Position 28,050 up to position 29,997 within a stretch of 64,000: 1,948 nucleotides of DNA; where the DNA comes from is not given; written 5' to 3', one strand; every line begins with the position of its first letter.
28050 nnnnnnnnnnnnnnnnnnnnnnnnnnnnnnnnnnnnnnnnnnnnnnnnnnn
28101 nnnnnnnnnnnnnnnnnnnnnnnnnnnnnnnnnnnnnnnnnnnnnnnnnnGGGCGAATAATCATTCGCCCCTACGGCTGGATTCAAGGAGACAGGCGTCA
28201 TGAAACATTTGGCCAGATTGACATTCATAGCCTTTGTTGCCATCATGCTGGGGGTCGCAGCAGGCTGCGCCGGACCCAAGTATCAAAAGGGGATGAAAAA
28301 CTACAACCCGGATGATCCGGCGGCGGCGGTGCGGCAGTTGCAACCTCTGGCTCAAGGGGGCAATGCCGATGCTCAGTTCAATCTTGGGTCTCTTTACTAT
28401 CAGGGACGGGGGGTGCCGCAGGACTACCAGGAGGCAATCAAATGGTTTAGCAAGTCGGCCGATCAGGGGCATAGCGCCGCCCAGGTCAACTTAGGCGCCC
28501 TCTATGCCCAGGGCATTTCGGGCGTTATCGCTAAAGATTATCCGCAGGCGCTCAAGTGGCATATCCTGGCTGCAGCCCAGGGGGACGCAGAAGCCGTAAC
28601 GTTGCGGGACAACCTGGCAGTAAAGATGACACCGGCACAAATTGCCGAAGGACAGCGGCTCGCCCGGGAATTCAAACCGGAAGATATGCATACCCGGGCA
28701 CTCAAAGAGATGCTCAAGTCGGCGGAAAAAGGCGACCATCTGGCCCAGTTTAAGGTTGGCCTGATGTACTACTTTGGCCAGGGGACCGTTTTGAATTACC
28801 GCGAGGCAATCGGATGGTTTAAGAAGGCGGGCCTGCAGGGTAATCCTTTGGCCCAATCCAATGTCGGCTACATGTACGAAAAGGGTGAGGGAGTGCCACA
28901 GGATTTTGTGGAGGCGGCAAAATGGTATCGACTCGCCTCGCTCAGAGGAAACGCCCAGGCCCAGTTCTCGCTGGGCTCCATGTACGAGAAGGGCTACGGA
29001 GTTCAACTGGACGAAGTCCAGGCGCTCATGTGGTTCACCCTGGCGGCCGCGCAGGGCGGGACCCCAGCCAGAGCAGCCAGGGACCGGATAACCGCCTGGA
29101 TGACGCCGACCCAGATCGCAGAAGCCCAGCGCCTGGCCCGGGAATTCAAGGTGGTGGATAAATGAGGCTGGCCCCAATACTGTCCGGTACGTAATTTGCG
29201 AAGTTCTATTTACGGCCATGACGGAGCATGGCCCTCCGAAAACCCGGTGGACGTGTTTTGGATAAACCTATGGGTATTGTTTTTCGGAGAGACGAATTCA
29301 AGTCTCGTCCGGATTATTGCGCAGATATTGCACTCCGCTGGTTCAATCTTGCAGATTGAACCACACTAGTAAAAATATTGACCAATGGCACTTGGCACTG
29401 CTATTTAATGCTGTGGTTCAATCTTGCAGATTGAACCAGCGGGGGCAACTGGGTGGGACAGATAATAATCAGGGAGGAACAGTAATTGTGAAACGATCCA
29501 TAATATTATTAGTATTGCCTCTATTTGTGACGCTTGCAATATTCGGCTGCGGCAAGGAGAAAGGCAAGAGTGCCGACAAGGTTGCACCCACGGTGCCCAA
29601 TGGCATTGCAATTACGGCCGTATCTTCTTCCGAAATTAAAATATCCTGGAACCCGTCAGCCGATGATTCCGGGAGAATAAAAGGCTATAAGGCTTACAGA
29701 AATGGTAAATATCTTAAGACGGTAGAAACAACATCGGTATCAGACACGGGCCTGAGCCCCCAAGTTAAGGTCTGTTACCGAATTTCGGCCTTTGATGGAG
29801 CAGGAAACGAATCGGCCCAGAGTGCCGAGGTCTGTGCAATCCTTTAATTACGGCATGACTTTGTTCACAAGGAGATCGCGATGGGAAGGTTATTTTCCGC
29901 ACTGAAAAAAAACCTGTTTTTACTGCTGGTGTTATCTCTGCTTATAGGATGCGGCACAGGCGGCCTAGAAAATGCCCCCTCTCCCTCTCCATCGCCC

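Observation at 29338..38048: Cassette-like array: a conserved multi-palindrome repeat delimits a giant adhesin gene and four toxin-antitoxin-type gene pairs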

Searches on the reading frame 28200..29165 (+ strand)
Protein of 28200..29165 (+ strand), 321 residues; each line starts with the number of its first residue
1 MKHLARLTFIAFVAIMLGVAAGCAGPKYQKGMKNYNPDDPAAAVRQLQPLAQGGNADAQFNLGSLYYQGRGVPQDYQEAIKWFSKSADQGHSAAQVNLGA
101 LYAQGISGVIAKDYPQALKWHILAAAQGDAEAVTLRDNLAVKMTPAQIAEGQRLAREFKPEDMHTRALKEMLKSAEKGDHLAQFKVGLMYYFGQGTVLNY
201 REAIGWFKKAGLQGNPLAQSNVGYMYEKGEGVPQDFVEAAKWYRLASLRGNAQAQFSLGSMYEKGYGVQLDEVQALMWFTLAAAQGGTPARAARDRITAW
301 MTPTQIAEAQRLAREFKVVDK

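Call 9: search_protein_families(library=pfam, proteins=[window:28200-29165:+], max_evalue=0.01)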
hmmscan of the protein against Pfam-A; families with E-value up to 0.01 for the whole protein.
window:28200-29165:+ (321 aa): 2 families
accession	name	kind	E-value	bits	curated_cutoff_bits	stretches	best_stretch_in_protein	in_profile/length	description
PF08238.18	Sel1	-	5.3e-51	169.7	30.7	5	56-91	1-36/36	Sel1 repeat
PF13432.12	TPR_16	-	0.0032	18.3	32.7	1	39-89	12-60/65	Tetratricopeptide repeat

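Call 19: find_encoding_contigs(protein=window:28200-29165:+, flank=10000, max_places=10)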
Protein window:28200-29165:+ (321 aa): 2 contigs read that carry it; 2 places shown.
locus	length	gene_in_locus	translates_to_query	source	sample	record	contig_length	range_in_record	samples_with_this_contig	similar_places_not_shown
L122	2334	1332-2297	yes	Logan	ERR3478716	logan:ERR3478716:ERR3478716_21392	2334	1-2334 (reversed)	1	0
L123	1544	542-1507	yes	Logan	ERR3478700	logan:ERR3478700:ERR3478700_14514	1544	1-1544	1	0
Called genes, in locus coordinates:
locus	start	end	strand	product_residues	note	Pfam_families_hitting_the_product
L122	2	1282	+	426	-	?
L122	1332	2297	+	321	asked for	PF08238:Sel1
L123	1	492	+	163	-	?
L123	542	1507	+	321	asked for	PF08238:Sel1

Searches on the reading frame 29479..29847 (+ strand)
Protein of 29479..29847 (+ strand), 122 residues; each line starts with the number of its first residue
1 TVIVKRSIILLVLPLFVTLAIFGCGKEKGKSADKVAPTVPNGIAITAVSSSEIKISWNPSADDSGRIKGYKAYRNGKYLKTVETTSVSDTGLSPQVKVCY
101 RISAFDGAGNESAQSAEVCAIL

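Call 9: search_protein_families(library=pfam, proteins=[window:29479-29847:+], max_evalue=0.01)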
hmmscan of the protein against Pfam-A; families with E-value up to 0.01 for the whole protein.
window:29479-29847:+ (122 aa): 2 families
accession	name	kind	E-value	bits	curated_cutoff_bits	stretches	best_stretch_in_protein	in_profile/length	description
PF00041.27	fn3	-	8.5e-07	29.5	25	1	40-115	3-78/84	Fibronectin type III domain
PF18370.7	RGI_lyase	-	0.0042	17.8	27.8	1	49-111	15-78/86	Rhamnogalacturonan I lyases beta-sheet domain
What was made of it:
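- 29479..29847 (+): fn3 lipoprotein gene. Call 9.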
